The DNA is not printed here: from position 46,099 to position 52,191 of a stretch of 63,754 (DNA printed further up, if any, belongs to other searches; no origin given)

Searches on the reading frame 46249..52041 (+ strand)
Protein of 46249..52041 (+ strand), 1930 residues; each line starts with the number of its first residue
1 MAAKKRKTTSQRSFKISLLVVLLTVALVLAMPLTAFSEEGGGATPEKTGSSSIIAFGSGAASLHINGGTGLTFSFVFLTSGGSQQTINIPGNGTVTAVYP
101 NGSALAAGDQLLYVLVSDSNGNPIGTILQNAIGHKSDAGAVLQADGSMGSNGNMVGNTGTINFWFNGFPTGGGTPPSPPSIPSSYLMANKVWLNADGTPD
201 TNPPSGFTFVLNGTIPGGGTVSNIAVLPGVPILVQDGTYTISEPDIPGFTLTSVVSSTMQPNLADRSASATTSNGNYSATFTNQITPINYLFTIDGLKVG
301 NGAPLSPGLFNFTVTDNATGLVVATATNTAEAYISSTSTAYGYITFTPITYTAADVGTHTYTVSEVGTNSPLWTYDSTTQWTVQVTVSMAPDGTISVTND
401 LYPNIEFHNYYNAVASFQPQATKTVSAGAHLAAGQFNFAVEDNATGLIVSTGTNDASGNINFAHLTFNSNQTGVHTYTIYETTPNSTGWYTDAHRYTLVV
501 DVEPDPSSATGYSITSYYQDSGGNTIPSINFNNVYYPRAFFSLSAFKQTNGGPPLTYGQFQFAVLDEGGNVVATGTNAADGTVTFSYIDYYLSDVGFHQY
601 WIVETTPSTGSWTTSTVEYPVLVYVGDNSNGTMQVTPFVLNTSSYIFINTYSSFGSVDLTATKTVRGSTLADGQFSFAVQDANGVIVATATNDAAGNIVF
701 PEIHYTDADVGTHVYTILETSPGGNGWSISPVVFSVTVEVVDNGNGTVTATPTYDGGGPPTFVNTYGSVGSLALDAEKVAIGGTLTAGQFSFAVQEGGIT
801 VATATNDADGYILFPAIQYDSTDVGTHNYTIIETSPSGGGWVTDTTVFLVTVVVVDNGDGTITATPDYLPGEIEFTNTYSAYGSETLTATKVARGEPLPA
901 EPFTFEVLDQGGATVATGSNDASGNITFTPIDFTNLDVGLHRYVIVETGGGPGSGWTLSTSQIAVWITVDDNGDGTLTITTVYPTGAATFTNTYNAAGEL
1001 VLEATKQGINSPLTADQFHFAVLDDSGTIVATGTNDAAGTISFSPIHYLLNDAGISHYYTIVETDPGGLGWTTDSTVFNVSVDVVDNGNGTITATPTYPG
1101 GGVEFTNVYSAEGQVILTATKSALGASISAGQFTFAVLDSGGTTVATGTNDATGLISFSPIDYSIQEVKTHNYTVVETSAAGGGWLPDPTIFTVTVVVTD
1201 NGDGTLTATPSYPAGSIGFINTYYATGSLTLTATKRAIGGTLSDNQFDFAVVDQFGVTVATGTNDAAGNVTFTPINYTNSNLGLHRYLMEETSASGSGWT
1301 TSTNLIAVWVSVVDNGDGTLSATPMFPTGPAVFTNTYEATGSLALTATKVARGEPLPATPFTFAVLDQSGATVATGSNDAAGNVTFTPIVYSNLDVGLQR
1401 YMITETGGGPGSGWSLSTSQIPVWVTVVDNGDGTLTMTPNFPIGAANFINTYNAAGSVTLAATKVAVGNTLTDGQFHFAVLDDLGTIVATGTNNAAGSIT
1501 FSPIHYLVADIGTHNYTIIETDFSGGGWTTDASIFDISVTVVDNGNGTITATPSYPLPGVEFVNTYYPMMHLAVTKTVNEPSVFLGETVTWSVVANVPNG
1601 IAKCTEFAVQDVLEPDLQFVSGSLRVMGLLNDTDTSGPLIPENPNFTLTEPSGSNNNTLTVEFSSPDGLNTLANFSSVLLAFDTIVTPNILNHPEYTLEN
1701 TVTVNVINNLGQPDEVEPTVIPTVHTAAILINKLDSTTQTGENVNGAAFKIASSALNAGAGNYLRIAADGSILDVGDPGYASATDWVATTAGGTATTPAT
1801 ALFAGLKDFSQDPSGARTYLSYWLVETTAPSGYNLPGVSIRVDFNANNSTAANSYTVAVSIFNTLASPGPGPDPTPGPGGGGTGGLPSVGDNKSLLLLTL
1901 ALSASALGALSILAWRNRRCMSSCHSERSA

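Call 32: search_protein_families(library=pfam, proteins=[window:46249-52041:+], max_evalue=0.001)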
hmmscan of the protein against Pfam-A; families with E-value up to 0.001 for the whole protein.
window:46249-52041:+ (1930 aa): 6 families
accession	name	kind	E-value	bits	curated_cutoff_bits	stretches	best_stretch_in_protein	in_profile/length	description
PF12892.13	FctA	-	1.3e-145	478.2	22.1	11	660-766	2-119/120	Spy0128-like isopeptide containing domain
PF17802.7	SpaA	-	3.3e-24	85.3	23.1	0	1729-1851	3-83/91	Prealbumin-like fold domain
PF11974.14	bMG3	-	1.5e-08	35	34.9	0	1340-1388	12-58/103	Bacterial alpha-2-macroglobulin MG3 domain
PF17961.7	Big_8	-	1e-05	26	22.9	0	666-707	36-75/103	Bacterial Ig domain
PF02927.20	CelD_N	-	2e-05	25.7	24.6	0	417-459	13-60/86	Cellulase N-terminal ig-like domain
PF13540.12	RCC1_2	-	2.2e-05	24.6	22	0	1018-1036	9-27/30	Regulator of chromosome condensation (RCC1) repeat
